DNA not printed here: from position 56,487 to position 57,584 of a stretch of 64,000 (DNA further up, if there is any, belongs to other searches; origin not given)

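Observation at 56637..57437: Secreted 266-aa protein with an Asp-box (SxDxGxTW) motif, translationally coupled to the Sel1 gene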

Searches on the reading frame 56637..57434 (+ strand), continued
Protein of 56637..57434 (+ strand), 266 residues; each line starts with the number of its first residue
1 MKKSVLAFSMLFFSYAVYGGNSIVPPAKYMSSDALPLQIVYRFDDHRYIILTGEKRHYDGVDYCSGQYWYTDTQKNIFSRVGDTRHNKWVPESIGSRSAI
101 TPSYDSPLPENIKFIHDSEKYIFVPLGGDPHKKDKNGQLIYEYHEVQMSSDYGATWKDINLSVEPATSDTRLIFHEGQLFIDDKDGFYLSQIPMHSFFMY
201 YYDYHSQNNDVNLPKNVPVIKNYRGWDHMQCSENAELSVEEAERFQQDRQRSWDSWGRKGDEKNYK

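Call 28: predict_structure(alignment_id=A1)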
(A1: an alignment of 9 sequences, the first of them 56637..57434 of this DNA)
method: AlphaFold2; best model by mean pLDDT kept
length: 266 residues; sequences in the alignment: 9
mean_pLDDT: 51.3   pTM: 0.52
mean pLDDT of the five models: 51.3, 45.1, 44.6, 41.8, 37.1
residues with pLDDT >= 90: 0; 70-90: 8; 50-70: 153; < 50: 105
segments of 3 or more residues with pLDDT < 50: 1-30, 83-119, 163-169, 216-233, 256-266
pLDDT, mean of each block of 10 residues (from residue 1): 34 27 34 63 67 67 66 65 44 28 35 46 59 57 64 66 48 59 60 55 55 47 34 57 63 46 31
secondary structure, 60 per line:
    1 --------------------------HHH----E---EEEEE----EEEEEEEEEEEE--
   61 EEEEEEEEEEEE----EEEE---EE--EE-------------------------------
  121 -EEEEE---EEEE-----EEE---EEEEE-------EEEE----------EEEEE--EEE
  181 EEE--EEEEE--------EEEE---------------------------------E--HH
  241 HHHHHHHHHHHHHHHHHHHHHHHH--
elements in order: E38-42 E47-58 E61-72 E77-80 E122-126 E130-133 E139-141 E145-149 E157-160 E171-175 E178-183 E186-190 E199-202 H239-264
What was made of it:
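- Tried and rejected: The first AlphaFold run, with 9 sequences, was too poor to use (pLDDT 51, call 28).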

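Call 35: search_protein_representatives(alignment_id=A1)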
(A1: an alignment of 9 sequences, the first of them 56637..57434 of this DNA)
Query: 9 sequences, 240 profile positions. Proteins with E-value up to 0.001 (for the whole library): 231; up to 1e-10: 76; up to 1e-30: 20. The best 150 are listed.
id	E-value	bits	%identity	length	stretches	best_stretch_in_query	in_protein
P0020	2.2e-81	289.0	-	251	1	1-238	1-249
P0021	5.3e-71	255.0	-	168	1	1-164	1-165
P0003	1.5e-66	240.4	-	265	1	1-240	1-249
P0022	4.8e-65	235.5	-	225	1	3-230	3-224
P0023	1.4e-59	217.6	-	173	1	1-141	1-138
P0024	4.0e-59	216.2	-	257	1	9-232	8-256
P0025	1.3e-56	207.9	-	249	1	1-217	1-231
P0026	3.3e-52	193.5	-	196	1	28-141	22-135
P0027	1.5e-50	188.1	-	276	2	15-154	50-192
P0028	9.1e-50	185.5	-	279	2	21-154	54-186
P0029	1.2e-46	175.3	-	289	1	22-233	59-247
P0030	4.8e-45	170.0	-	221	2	8-154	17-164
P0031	1.7e-44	168.3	-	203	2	2-154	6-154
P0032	2.7e-41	157.8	-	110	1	129-233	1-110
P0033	1.0e-38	149.4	-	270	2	17-154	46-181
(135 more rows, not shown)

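Call 40: search_solved_structures(query=A2, max_evalue=0.01, show_alignments=1)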
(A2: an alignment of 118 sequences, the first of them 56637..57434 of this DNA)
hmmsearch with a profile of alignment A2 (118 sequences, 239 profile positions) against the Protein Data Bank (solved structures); distinct sequences matched with E-value up to 0.01: 26.
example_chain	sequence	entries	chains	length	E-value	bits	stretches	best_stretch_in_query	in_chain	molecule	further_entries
8boz_B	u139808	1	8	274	3.1e-06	30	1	27-118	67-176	Lipoprotein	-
8axs_B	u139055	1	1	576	1.2e-05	28.1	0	84-147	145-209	Exo-alpha-sialidase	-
8axi_A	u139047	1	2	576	1.2e-05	28.1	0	84-147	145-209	Sialidase domain-containing protein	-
8axs_A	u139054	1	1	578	1.2e-05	28.1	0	84-147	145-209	Exo-alpha-sialidase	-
9eob_A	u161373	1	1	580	1.2e-05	28.1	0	84-147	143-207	exo-alpha-sialidase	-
8axt_A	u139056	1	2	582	1.3e-05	28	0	84-147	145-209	Sialidase domain-containing protein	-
8hls_A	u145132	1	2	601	1.5e-05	27.8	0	84-147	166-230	Sialidase domain-containing protein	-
5znn_A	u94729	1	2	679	0.00036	23.3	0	91-138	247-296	Sortilin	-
4fj6_A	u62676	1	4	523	0.00037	23.3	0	84-116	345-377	glycoside hydrolase family 33, candidate sialidase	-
5nmr_A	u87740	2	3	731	0.00071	22.3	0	91-138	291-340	Sortilin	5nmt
5nni_A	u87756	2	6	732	0.00071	22.3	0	91-138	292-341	Sortilin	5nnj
4bbw_A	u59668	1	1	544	0.0009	22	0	87-117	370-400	SIALIDASE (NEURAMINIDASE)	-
4xyx_A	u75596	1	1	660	0.0015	21.3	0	79-114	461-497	Sialidase B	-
4xog_A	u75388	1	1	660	0.0015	21.3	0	79-114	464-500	Sialidase B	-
4xe9_A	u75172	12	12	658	0.0015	21.3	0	79-114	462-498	Sialidase B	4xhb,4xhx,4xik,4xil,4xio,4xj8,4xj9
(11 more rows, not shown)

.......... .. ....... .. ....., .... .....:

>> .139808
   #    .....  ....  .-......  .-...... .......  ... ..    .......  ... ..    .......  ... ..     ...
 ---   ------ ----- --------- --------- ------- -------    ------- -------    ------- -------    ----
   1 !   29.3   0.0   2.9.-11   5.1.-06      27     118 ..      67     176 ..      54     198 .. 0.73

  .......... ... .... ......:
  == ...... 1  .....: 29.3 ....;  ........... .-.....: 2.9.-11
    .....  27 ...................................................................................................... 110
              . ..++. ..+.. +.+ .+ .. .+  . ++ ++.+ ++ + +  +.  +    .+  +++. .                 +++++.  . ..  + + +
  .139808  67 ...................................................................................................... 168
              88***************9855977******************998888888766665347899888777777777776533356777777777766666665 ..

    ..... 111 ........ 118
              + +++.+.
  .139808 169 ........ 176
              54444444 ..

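Call 45: predict_structure(alignment_id=A2)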
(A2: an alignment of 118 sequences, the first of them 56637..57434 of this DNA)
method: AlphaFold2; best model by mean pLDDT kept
length: 266 residues; sequences in the alignment: 118
mean_pLDDT: 77.3   pTM: 0.74
mean pLDDT of the five models: 77.3, 76.3, 76.1, 75.6, 75.4
residues with pLDDT >= 90: 80; 70-90: 111; 50-70: 34; < 50: 41
segments of 3 or more residues with pLDDT < 50: 1-3, 7-23, 93-104, 263-266
pLDDT, mean of each block of 10 residues (from residue 1): 48 44 49 81 95 86 87 92 60 43 57 92 80 80 84 90 81 93 92 82 87 92 94 85 85 69 47
secondary structure, 60 per line:
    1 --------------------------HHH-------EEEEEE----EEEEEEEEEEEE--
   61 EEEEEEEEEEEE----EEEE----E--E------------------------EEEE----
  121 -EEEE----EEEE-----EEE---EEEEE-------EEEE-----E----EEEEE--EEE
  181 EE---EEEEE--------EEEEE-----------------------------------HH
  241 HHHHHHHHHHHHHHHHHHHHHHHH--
elements in order: E37-42 E47-58 E61-72 E77-80 E113-116 E122-125 E130-133 E139-141 E145-149 E157-160 E171-175 E178-182 E186-190 E199-203 H239-264
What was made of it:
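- AlphaFold2 with 118 sequences gives pLDDT 77, pTM 0.74 (call 45).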

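Call 51: fold_search(model_id=the predicted structure, library=pdb)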
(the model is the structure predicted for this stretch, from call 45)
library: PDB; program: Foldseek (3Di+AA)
matches with E <= 10: 930; with E <= 0.001: 8
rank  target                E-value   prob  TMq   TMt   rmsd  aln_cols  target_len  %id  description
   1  8boz_D                2.3e-06  1.00  0.39  0.47   7.0       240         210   14  structure of the Adherent-Invasive Escherichia coli Tle3/Tli3 T6SS effector/immunity complex (released 2023-02-08)
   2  8boz_J                2.8e-06  1.00  0.37  0.44   7.3       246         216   15  structure of the Adherent-Invasive Escherichia coli Tle3/Tli3 T6SS effector/immunity complex (released 2023-02-08)
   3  8boz_B                2.9e-06  1.00  0.39  0.46   7.2       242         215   15  structure of the Adherent-Invasive Escherichia coli Tle3/Tli3 T6SS effector/immunity complex (released 2023-02-08)
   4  8boz_F                3.8e-06  1.00  0.37  0.45   8.1       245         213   14  structure of the Adherent-Invasive Escherichia coli Tle3/Tli3 T6SS effector/immunity complex (released 2023-02-08)
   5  8boz_L                6.6e-06  1.00  0.36  0.45   8.7       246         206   13  structure of the Adherent-Invasive Escherichia coli Tle3/Tli3 T6SS effector/immunity complex (released 2023-02-08)
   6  8boz_N                7.8e-06  1.00  0.39  0.48   7.3       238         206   16  structure of the Adherent-Invasive Escherichia coli Tle3/Tli3 T6SS effector/immunity complex (released 2023-02-08)
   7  8boz_H                1.7e-05  1.00  0.38  0.45   7.3       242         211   15  structure of the Adherent-Invasive Escherichia coli Tle3/Tli3 T6SS effector/immunity complex (released 2023-02-08)
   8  8boz_P                3.8e-05  1.00  0.37  0.46   7.6       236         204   14  structure of the Adherent-Invasive Escherichia coli Tle3/Tli3 T6SS effector/immunity complex (released 2023-02-08)
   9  4yy8_A                2.3e-03  0.97  0.26  0.20  10.1       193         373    9  Crystal Structure Analysis of Kelch protein from Plasmodium falciparum (released 2015-04-01)
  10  6p2m_A                2.8e-03  0.96  0.27  0.12  11.1       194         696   13  Crystal structure of the Caldicellulosiruptor lactoaceticus GH74 (ClGH74a) enzyme in complex with LLG xyloglucan (released 2019-07-31)
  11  9mf0_F                3.2e-03  0.99  0.33  0.29   8.7       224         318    8  Crystal structure of KRAS(GDP) bound to LZTR1(Kelch domain) (released 2025-09-10)
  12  7kn8_B                3.2e-03  0.97  0.27  0.12  11.0       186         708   11  Crystal structure of the GH74 xyloglucanase from Xanthomonas campestris (Xcc1752) (released 2021-05-26)
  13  7rj9_B                3.2e-03  0.38  0.17  0.20  15.4       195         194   10  Crystal structure of the Vitronectin hemopexin-like domain binding Calcium (released 2022-07-27)
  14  7kn8_A                3.7e-03  0.97  0.27  0.12  11.1       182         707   12  Crystal structure of the GH74 xyloglucanase from Xanthomonas campestris (Xcc1752) (released 2021-05-26)
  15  9qdu_A                6.8e-03  0.77  0.23  0.22  12.1       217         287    6  KEAP1 complexed to cyclic peptide 30 (released 2026-03-18)
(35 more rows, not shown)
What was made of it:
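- The top 8 Foldseek PDB hits are all 8BOZ Tli3 chains, E 2e-6 to 4e-5 (call 51).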

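Call 65: search_solved_structures(query=L006:7150-8001:+, max_evalue=0.001)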
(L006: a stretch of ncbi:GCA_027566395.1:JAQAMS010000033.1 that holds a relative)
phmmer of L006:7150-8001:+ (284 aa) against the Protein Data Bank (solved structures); distinct sequences matched with E-value up to 0.001: 22.
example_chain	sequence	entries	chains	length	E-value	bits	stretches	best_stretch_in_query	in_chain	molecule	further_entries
4bwr_A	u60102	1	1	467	1.4e-59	204.9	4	72-182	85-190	PROTEIN CORRESPONDING TO LOCUS C5321 FROM CFT073 E.COLI STRAIN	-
6ok3_A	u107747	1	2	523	1.6e-53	185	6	70-182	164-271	Sel1 repeat protein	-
8sxq_A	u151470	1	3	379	2.1e-50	174.7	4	70-183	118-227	SEL-1 repeat protein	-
6onw_A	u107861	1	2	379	9.3e-37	130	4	92-223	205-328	Sel1 repeat protein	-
6deh_A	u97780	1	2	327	7.3e-34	120.5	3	63-185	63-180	TPR repeat protein, protein-protein interaction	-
6ork_A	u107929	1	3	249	7.4e-26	94.2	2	71-209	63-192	Sel1 repeat protein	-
8ket_C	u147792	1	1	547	3.8e-24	88.6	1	69-220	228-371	Protein sel-1 homolog 1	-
9uav_C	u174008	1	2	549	4.3e-24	88.4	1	69-220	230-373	Protein sel-1 homolog 1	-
1ouv_A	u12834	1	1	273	9e-24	87.4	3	96-224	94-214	conserved hypothetical secreted protein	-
9og0_C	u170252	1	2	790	1.5e-23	86.6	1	69-220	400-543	Protein sel-1 homolog 1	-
8kes_D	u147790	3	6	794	2.4e-23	86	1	69-220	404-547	Protein sel-1 homolog 1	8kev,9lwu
6ur7_A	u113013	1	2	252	4.4e-22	81.8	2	72-225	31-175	Sel1 repeat family protein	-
6orc_A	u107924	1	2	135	2.7e-17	66.1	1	62-192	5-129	Sel1 repeat protein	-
5b26_A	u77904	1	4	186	1.5e-16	63.7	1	69-208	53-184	Protein sel-1 homolog 1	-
6ok0_A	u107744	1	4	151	7.1e-11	45.1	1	104-236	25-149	Sel1 repeat protein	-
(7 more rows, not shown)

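Call 71: search_protein_families(proteins=[window:56637-57434:+, L006:7150-8001:+], library=padloc, max_evalue=0.01)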
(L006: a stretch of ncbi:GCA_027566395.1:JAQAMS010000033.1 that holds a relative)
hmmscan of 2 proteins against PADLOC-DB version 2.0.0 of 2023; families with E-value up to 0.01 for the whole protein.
window:56637-57434:+ (266 aa): 0 families

L006:7150-8001:+ (284 aa): 0 families

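Call 75: find_homologous_proteins(query=L006:7150-8001:+, max_evalue=1e-20)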
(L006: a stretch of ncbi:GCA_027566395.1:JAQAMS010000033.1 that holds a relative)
Query L006:7150-8001:+ (284 aa): 7 proteins with E <= 1e-20 among 804 candidates.
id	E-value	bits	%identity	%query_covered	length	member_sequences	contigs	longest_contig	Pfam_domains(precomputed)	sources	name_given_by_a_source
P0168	9.2e-190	647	99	100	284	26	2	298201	PF08238.19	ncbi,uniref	ncbi:tetratricopeptide repeat protein [Escherichia albertii]|uniref:tetratricopeptide repeat protein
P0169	4.0e-133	461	82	87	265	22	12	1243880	PF08238.19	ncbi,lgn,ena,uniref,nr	ncbi:sel1 repeat family protein [Escherichia coli]|uniref:tetratricopeptide repeat protein n=1 Tax=E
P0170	2.1e-28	117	27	74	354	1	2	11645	PF08238.19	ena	-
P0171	7.1e-25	106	32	57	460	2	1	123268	PF08238.19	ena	-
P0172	1.7e-24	105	36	60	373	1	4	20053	PF05036.19,PF08238.19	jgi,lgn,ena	-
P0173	1.0e-22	99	34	58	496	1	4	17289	PF06347.20,PF08238.19,PF08239.18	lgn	-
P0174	2.2e-21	94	36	61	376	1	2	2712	PF08238.19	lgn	-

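Call 76: find_encoding_contigs(protein=P0169, flank=6000, max_places=6)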
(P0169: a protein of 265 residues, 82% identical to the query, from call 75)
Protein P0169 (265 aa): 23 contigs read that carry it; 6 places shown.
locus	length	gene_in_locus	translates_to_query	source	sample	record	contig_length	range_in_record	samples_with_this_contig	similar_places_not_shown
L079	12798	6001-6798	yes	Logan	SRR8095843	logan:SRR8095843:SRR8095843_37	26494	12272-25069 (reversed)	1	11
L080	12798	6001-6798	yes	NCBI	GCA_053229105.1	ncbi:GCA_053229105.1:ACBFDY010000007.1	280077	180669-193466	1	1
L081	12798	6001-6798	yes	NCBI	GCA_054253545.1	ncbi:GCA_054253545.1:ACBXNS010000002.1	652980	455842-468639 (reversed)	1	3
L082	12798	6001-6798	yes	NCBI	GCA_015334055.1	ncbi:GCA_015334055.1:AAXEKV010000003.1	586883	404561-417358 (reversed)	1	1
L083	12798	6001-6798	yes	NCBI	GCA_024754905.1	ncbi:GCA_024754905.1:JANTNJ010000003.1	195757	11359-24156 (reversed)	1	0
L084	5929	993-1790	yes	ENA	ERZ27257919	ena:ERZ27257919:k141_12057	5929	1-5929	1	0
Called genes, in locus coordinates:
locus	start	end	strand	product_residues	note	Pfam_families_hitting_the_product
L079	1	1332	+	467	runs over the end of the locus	PF06277:EutA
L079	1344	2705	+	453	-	PF06751:EutB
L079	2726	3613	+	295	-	PF05985:EutC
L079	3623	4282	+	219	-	PF00936:BMC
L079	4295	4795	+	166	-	PF00936:BMC, PF16365:EutK_C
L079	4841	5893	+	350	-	PF00165:HTH_AraC, PF12833:HTH_18, PF00165:HTH_AraC (weak)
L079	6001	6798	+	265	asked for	PF08238:Sel1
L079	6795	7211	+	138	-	PF24316:Tli3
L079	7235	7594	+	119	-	-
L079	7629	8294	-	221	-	-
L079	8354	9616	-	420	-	PF09234:DUF1963 (faint)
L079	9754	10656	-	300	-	PF01218:Coprogen_oxidas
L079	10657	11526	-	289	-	PF01520:Amidase_3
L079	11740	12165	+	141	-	PF13480:Acetyltransf_6 (weak), PF13527:Acetyltransf_9 (faint), PF00583:Acetyltransf_1, PF13673:Acetyltransf_10, PF13508:Acetyltransf_7, PF08445:FR47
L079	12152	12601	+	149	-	PF11143:DUF2919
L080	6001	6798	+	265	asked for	PF08238:Sel1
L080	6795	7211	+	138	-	PF24316:Tli3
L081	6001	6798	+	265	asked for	PF08238:Sel1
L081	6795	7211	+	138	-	PF24316:Tli3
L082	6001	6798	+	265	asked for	PF08238:Sel1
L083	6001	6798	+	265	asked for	PF08238:Sel1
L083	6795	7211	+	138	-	PF24316:Tli3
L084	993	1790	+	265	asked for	PF08238:Sel1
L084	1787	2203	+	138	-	PF24316:Tli3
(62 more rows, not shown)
